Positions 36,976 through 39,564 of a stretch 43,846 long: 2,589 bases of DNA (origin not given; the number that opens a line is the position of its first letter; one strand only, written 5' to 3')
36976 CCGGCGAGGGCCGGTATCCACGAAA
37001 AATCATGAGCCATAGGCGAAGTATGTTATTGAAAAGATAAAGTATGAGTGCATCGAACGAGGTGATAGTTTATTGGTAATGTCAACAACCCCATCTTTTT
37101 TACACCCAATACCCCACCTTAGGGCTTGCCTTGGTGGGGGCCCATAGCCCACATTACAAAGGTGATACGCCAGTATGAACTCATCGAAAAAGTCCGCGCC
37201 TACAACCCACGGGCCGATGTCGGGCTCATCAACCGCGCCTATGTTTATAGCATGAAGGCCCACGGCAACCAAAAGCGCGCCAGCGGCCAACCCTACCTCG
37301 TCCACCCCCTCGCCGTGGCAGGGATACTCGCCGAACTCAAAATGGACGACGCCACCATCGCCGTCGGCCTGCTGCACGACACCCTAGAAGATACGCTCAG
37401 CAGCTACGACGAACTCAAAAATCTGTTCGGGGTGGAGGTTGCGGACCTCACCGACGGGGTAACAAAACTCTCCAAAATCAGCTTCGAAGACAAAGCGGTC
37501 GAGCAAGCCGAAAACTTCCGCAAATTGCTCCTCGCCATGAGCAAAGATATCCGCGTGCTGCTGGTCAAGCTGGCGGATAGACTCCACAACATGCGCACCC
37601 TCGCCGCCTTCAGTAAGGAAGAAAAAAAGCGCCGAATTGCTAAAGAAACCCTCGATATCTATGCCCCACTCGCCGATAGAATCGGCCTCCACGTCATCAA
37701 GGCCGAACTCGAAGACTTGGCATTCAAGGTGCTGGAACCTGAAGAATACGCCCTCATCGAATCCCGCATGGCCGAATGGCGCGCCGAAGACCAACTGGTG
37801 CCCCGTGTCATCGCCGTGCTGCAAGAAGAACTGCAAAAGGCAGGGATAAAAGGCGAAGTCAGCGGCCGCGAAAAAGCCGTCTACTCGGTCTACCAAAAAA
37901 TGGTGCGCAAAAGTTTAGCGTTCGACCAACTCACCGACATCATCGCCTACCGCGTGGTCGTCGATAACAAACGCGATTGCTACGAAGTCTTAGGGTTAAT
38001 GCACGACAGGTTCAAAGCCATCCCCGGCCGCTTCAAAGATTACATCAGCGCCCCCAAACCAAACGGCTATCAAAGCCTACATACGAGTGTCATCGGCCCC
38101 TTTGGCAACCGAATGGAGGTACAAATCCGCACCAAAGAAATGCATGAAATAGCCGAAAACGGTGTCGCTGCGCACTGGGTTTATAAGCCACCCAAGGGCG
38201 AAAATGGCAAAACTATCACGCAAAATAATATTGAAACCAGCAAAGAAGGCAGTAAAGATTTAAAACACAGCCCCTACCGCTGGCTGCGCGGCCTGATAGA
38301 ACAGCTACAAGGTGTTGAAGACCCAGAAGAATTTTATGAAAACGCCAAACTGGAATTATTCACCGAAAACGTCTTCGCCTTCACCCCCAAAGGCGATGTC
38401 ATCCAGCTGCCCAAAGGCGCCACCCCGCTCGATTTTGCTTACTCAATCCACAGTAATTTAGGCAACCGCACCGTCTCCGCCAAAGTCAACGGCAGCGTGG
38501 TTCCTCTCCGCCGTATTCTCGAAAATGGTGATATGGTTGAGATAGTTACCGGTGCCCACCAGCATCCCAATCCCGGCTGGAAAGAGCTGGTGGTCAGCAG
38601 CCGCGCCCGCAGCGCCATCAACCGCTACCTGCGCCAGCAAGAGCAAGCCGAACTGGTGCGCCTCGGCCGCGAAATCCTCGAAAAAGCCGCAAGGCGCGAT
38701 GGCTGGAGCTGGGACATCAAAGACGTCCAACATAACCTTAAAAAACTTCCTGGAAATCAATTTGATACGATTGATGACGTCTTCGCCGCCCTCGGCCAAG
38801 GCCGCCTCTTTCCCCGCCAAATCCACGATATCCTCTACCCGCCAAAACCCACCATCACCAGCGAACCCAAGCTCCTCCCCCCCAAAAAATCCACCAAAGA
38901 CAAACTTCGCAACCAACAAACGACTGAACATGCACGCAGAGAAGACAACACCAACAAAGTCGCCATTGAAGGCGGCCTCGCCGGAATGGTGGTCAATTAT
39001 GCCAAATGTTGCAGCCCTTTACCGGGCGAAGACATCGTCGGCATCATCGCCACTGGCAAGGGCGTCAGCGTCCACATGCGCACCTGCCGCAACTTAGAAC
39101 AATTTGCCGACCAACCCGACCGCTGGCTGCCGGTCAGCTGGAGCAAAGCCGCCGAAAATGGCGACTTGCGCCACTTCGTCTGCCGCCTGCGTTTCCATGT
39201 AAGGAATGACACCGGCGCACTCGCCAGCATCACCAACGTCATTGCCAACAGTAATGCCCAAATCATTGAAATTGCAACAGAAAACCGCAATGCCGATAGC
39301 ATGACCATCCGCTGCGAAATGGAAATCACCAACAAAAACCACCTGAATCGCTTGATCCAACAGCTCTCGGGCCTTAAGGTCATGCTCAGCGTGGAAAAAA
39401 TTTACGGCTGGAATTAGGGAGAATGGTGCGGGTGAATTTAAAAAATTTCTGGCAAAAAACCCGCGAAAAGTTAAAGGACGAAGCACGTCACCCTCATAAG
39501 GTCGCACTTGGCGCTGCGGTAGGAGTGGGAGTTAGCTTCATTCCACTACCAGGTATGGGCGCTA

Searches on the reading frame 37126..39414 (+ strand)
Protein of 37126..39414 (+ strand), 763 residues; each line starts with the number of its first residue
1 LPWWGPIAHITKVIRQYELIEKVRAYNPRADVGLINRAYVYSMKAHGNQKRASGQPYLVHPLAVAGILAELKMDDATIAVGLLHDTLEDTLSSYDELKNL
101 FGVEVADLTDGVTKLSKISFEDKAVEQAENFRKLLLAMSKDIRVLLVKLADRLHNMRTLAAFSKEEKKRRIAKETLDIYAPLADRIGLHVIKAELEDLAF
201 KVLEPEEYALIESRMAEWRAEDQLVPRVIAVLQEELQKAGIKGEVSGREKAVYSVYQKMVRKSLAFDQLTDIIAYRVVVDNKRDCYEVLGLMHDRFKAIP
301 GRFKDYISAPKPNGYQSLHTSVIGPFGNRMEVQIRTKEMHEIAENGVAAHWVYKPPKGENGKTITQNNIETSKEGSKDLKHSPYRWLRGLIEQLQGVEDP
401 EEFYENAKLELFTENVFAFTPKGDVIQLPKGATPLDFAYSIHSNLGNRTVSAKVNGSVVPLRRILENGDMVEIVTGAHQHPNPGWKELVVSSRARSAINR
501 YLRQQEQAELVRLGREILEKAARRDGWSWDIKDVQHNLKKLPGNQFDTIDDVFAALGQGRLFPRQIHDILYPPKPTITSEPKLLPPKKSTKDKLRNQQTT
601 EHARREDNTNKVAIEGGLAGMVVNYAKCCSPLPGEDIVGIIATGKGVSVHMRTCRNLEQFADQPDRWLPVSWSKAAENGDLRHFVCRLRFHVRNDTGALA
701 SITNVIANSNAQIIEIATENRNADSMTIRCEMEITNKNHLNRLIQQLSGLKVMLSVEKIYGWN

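Call 23: find_related_loci(query=window:37126-39414:+, collection=genome_contigs, flank=10000)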
Query window:37126-39414:+ (763 aa) in genome_contigs; peptide patterns used: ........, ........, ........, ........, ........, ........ (x = any residue, [..] = any of these).
599 stretches matched a pattern (row limit reached: there are more); 563 encode a relative of the query (tblastn E <= 1e-3); the best 80 are kept; 80 distinct loci.
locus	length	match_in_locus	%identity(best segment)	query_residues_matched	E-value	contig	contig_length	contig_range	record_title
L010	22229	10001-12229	76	13-763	0e+0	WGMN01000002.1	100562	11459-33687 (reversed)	MAG: Proteobacteria bacterium isolate RI_491 c_000000159270, whole genome shotgun sequence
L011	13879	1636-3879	75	13-763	0e+0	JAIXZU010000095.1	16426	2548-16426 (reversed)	MAG: Alphaproteobacteria bacterium isolate D8_MAG_00060 pond_D8_MAG_00060_000000000114, whole genome shotgun sequence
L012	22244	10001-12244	75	13-763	0e+0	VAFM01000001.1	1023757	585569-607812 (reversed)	MAG: Blastochloris viridis isolate S2_018_000_R2_106 S2_018_000_R2_scaffold_1, whole genome shotgun sequence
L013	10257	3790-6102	74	3-763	0e+0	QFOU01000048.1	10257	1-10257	MAG: Pseudomonas fluorescens isolate S2_006_000_R2_63 S2_006_000_R2_scaffold_4605, whole genome shotgun sequence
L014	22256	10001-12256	74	9-763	0e+0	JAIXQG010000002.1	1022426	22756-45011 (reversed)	MAG: Alphaproteobacteria bacterium isolate C4_MAG_00017 pond_C4_MAG_00017_000000000002, whole genome shotgun sequence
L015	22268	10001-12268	74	8-763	0e+0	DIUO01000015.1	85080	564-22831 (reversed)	MAG TPA_asm: Proteobacteria bacterium UBA6156 UBA6156_contig_10674, whole genome shotgun sequence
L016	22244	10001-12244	68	9-763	0e+0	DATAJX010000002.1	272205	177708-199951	MAG TPA_asm: Alphaproteobacteria bacterium isolate SMAG_U6923 k141_40813, whole genome shotgun sequence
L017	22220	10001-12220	68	9-763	0e+0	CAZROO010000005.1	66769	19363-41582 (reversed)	MAG TPA_asm: uncultured Pseudomonadales bacterium isolate SRP263991_co5_643 genome assembly, contig: NODE_940_length_667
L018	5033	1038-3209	62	13-761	0e+0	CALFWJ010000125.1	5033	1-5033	MAG: uncultured Alphaproteobacteria bacterium isolate H2_Bin_Bin_21 genome assembly, contig: c_000000981702, whole genom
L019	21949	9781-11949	59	13-761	0e+0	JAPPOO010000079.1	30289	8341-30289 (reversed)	MAG: Alphaproteobacteria bacterium isolate SB9153_S2_bin_2 NODE_190_length_30289_cov_16.1931, whole genome shotgun seque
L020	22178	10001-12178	56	13-761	0e+0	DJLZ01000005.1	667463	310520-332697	MAG TPA_asm: Proteobacteria bacterium UBA6503 UBA6503_contig_132, whole genome shotgun sequence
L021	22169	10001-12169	55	13-761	0e+0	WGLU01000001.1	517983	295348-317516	MAG: Proteobacteria bacterium isolate RI_95 c_000000099639, whole genome shotgun sequence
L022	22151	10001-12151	56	13-759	0e+0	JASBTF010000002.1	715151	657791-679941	MAG: Pseudomonadota bacterium isolate BWSM_27 k141_1340323, whole genome shotgun sequence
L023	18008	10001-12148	55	13-759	0e+0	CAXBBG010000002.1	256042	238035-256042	MAG TPA_asm: uncultured Magnetococcales bacterium isolate ERR2762135_binner123_Refined_42 genome assembly, contig: ERZ34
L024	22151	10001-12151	53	13-759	0e+0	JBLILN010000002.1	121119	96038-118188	MAG: Alphaproteobacteria bacterium isolate 3300054694_113 Ga0535664_0000066, whole genome shotgun sequence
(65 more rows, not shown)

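Call 68: search_protein_families(library=pfam, proteins=[L010:9506-9811:+, L011:584-910:+, L011:1083-1478:+, L013:2678-3103:+, L013:3257-3688:+, L015:8781-9239:+, L015:9383-9871:+], max_evalue=0.1)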
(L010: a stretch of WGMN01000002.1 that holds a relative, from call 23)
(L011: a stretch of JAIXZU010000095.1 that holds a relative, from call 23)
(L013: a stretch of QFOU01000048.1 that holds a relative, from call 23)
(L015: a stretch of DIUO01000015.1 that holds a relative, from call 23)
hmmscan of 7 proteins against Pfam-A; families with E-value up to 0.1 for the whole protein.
L010:9506-9811:+ (102 aa): 0 families

L011:584-910:+ (109 aa): 0 families

L011:1083-1478:+ (132 aa): 0 families

L013:2678-3103:+ (142 aa): 0 families

L013:3257-3688:+ (144 aa): 0 families

L015:8781-9239:+ (153 aa): 0 families

L015:9383-9871:+ (163 aa): 0 families

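Call 76: find_encoding_contigs(protein=window:37162-39414:+, flank=3000, max_places=10)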
Protein seq(751 aa) (751 aa): 3 contigs read that carry it; 1 place shown.
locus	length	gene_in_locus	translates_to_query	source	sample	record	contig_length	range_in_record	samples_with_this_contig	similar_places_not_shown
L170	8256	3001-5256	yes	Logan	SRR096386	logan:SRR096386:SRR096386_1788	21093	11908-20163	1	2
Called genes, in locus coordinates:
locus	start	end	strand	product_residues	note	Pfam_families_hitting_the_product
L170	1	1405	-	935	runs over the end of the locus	PF00005:ABC_tran (faint), PF02463:SMC_N (faint), PF13555:AAA_29 (faint), PF20703:nSTAND1 (faint), PF17760:UvrA_inter, PF00684:DnaJ_CXXCXGXG (faint), PF17755:UvrA_DNA-bind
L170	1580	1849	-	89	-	-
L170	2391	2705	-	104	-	-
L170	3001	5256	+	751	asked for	PF01966:HD, PF13328:HD_4, PF04607:RelA_SpoT, PF02824:TGS, PF19296:RelA_AH, PF28438:RelA_RIS, PF13291:ACT_4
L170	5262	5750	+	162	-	PF09835:DUF2062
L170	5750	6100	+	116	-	PF01648:ACPS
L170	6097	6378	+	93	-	PF03658:Ub-RnfH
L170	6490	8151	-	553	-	PF08529:NusA_N, PF00575:S1 (weak), PF13184:KH_NusA_1st, PF26594:KH_NusA_2nd, PF14520:HHH_5 (weak)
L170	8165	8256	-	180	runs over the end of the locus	PF02576:RimP_N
